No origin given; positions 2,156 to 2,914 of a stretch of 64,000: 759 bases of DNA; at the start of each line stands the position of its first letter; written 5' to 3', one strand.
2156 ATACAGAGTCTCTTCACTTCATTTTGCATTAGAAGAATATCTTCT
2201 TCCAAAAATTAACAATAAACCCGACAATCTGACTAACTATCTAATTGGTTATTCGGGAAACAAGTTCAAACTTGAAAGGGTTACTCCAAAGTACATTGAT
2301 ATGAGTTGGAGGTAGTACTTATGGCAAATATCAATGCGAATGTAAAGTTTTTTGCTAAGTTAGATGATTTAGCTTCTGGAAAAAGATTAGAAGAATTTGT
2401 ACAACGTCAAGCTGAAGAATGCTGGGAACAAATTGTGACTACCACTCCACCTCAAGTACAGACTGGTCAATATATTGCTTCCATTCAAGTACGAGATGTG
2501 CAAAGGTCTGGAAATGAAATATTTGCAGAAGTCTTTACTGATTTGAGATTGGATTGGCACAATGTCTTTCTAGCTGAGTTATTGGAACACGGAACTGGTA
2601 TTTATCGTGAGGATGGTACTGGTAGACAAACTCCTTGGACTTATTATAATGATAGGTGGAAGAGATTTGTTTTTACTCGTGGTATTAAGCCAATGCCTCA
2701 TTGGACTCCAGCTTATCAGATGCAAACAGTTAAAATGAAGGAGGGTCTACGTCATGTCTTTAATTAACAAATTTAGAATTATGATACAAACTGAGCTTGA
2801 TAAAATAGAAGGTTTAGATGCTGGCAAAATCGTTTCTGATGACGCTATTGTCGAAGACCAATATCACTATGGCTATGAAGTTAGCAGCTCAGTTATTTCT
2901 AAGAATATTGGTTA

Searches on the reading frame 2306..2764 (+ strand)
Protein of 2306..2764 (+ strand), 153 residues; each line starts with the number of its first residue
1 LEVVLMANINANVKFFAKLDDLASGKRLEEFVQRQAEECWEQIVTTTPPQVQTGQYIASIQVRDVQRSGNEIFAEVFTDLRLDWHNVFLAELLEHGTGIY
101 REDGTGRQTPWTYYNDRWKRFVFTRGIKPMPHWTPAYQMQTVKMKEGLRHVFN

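Call 78: search_protein_families(library=phrogs, proteins=[window:2306-2764:+], max_evalue=0.0001)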
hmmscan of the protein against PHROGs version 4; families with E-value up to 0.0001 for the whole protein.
window:2306-2764:+ (153 aa): 2 families
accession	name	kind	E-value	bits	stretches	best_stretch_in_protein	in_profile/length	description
phrog_5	-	connector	3.2e-09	38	1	11-147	91-200/239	tail completion or Neck1 protein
phrog_2325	-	tail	1.3e-05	26.2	1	29-109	38-110/132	minor tail protein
